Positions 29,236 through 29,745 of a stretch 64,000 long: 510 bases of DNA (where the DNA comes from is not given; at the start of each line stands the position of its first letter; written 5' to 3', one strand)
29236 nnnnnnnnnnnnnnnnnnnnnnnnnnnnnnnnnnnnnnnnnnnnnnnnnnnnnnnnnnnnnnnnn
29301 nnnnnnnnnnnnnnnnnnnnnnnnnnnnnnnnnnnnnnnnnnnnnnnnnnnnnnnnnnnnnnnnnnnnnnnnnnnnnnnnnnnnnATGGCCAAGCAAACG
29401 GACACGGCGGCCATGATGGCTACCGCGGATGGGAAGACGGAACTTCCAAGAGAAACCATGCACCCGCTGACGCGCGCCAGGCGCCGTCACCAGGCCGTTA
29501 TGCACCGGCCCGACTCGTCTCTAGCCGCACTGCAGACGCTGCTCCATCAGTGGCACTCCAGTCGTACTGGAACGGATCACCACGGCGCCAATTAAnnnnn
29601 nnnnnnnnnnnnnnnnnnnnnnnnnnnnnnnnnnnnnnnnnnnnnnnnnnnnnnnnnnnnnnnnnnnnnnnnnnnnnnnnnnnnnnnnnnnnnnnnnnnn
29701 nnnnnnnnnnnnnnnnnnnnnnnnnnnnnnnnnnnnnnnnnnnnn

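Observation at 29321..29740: Promoter-sORF-terminator mini-cassette antisense to the 3' end of a 460-aa gene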

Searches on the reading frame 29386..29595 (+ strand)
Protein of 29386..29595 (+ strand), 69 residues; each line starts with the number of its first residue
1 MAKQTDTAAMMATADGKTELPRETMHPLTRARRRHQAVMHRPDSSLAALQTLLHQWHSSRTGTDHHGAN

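Call 10: search_protein_families(library=pfam, proteins=[window:29386-29595:+], max_evalue=1)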
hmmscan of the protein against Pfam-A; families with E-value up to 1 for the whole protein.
window:29386-29595:+ (69 aa): 1 family
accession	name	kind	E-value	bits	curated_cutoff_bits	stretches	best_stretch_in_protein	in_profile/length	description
PF08929.15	PoNi_C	-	0.18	13.1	25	1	10-67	9-66/107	PoNe immunity proteins (PoNi), C-terminal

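Call 41: find_homologous_proteins(query=A4, max_evalue=0.01)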
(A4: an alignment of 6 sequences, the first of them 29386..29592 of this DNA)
Query A4 (6 sequences) (69 aa, profile of the alignment): 6 proteins with E <= 0.01 among 1841 candidates.
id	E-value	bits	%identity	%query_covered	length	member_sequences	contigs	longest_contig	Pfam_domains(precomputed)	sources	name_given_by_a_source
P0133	2.1e-18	84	-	-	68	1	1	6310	-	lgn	-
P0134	2.8e-18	84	100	100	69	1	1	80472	-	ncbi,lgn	-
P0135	2.0e-15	75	37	51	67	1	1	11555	-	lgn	-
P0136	2.8e-15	74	-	-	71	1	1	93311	-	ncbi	-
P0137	2.7e-9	55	38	49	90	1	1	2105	-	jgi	jgi:hypothetical protein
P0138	1.3e-8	53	46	35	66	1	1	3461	-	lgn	-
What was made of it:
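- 29386..29595 (+): Small protein gene, 69 aa (MAKQTD...HHGAN), stop included. The same protein is already held as a called protein from NCBI and Logan sources (P0134, call 41).
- Closest known: Small basic helical-hairpin proteins of unknown function. Same: The same protein is already held as a called, unnamed protein from NCBI and Logan sources (P0134, call 41).
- The family is tiny: 7 clear members, and the 5.8-billion-protein search added only one (call 41).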

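Call 42: find_encoding_contigs(protein=P0138, flank=3500, max_places=1)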
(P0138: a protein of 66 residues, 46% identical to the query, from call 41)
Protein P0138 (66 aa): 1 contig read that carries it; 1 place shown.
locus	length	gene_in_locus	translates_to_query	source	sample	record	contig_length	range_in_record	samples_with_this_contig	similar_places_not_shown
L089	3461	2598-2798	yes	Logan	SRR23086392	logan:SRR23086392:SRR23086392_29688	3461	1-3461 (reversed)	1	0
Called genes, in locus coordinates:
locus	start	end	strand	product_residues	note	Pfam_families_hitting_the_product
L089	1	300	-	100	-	?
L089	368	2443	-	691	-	PF02518:HATPase_c, PF00204:DNA_gyraseB, PF01751:Toprim, PF00986:DNA_gyraseB_C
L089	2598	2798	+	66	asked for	-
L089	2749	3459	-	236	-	?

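Call 46: search_protein_families(library=pfam, alignment_id=A4, max_evalue=1)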
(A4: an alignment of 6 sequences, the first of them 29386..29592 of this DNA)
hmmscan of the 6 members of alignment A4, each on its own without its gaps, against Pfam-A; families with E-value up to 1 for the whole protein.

A. member 1, window:29386-29592:+ (69 aa): 1 family
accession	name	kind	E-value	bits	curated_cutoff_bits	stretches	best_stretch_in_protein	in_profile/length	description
PF08929.15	PoNi_C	-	0.18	13.1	25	1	10-67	9-66/107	PoNe immunity proteins (PoNi), C-terminal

B. families by the number of members that match (of 6 scanned): 2 families
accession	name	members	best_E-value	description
PF04012.17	PspA_IM30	1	0.038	PspA/IM30 family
PF08929.15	PoNi_C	1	0.18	PoNe immunity proteins (PoNi), C-terminal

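Call 62: search_protein_families(library=padloc, proteins=[window:29386-29595:+], max_evalue=0.1)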
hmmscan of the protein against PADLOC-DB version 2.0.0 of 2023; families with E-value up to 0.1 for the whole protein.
window:29386-29595:+ (69 aa): 0 families
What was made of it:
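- Closest known: Type I toxin-antitoxin loci. Different: There is no known toxin family hit (calls 10, 46, 62).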

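Call 63: search_protein_families(library=ncbifam, proteins=[window:29386-29595:+], max_evalue=0.1)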
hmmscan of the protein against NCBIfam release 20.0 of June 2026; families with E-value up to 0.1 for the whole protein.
window:29386-29595:+ (69 aa): 0 families

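Call 85: predict_structure(alignment_id=A6)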
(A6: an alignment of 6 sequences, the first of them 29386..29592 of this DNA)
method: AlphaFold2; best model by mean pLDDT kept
length: 69 residues; sequences in the alignment: 6
mean_pLDDT: 68.4   pTM: 0.30
mean pLDDT of the five models: 68.4, 67.8, 67.5, 67.5, 66.9
residues with pLDDT >= 90: 8; 70-90: 24; 50-70: 25; < 50: 12
segments of 3 or more residues with pLDDT < 50: 1-7
pLDDT, mean of each block of 10 residues (from residue 1): 47 51 71 78 82 90 60
secondary structure, 60 per line:
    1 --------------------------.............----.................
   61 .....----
elements in order: H27-39 H44-65
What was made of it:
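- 29386..29595 (+): AlphaFold2 gives a disordered basic N-terminus and two helices, 27-39 and 44-65 (call 85).
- The small-protein AlphaFold2 model is of moderate confidence (pLDDT 68, pTM 0.30; call 85).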

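Call 87: search_protein_families(library=phrogs, proteins=[window:29386-29595:+, P0133, P0135], max_evalue=0.01)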
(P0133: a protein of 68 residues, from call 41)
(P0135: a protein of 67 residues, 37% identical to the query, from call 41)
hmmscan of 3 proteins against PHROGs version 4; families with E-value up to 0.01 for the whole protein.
window:29386-29595:+ (69 aa): 0 families

P0133 (68 aa): 0 families

P0135 (67 aa): 0 families
